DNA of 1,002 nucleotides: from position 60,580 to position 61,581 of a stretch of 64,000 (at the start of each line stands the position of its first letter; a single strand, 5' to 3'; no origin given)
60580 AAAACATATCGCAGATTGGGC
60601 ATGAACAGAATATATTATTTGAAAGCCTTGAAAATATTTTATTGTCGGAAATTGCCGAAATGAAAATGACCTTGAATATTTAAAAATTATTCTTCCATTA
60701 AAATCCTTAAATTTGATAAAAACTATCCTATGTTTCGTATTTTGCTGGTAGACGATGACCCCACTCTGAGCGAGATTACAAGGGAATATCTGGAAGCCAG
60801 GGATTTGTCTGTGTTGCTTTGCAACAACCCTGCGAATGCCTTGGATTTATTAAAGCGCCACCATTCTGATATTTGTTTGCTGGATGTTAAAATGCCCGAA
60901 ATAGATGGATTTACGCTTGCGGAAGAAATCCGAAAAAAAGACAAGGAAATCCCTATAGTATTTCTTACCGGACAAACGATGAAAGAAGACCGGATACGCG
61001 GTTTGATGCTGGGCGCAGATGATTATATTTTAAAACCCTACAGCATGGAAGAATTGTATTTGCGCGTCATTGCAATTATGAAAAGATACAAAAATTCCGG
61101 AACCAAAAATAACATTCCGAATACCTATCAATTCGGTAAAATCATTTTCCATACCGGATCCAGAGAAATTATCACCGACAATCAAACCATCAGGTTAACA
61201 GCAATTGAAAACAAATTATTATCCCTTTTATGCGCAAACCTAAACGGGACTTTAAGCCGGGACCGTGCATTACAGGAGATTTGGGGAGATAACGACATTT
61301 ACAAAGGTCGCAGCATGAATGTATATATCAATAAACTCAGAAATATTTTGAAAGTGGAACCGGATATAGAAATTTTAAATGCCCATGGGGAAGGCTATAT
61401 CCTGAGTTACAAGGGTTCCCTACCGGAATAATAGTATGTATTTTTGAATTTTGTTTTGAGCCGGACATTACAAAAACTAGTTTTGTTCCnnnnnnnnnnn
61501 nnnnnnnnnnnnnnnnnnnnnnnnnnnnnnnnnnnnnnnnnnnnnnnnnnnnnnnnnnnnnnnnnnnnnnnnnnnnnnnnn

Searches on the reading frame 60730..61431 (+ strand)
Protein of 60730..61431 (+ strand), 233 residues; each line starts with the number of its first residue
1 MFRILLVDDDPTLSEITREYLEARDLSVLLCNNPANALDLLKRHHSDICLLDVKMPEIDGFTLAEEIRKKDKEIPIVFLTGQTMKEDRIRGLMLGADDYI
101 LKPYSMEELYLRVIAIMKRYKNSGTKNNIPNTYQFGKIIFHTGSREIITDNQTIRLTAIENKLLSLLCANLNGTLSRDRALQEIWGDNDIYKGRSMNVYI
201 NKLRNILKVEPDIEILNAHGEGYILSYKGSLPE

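Call 18: search_protein_families(library=ncbifam, proteins=[window:60730-61431:+], max_evalue=0.00001)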
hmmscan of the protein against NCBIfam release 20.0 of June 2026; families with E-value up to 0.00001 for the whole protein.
window:60730-61431:+ (233 aa): 97 families (the best 25 are shown)
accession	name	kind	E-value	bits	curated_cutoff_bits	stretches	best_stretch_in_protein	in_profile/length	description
NF051850.1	RespRegRprY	equivalog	1.2e-71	240.8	370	1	2-225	5-226/234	response regulator transcription factor RprY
NF053854.1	RespRegPhoBBctds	equivalog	4.6e-48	163.5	270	1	4-225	1-224/225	two-component system response regulator PhoB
NF045944.1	ResRegRpaBCyano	equivalog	1e-43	149.4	330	1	5-225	1-227/229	response regulator transcription factor RpaB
TIGR02154.1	PhoB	equivalog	1.2e-40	139.2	296.2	1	3-225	4-225/226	phosphate regulon transcriptional regulator PhoB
NF040689.1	MtrAB_MtrA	equivalog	2e-40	138.5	300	1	4-213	1-204/219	MtrAB system response regulator MtrA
NF007005.1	PRK09468.1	equivalog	2e-38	132.2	331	1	3-213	5-217/237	osmolarity response regulator transcription factor OmpR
NF008034.0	PRK10766.1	equivalog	5.7e-38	130.7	275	1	3-226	4-227/231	two-component system response regulator TorR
NF033117.2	vanR_ACDEGLN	exception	5.9e-38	130.7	350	1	4-210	1-208/226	VanR-ABDEGLN family response regulator transcription factor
NF007982.1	PRK10710.1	equivalog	1.7e-36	125.9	380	1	3-211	9-212/235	envelope stress response regulator BaeR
NF008296.0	PRK11083.1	equivalog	2.7e-36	125.1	273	1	3-226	5-226/228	two-component system response regulator CreB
NF040534.1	resp_reg_YycF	equivalog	1.2e-35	122.8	340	1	3-225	2-227/231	response regulator YycF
NF045991.1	RespRegCtrARhodob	equivalog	1.4e-34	119.8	350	1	3-225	2-221/224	response regulator transcription factor CtrA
NF012023.0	PRK15479.1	equivalog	4.7e-34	117.9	337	1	3-227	2-219/224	transcriptional regulator TctD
NF008199.0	PRK10955.1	equivalog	6.9e-34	117.8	341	1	1-209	1-210/232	envelope stress response regulator transcription factor CpxR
NF033120.0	vanR_FM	exception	3e-33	115.4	460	1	3-210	5-212/231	vancomycin resistance response regulator transcription factor, VanR-F/VanR-M family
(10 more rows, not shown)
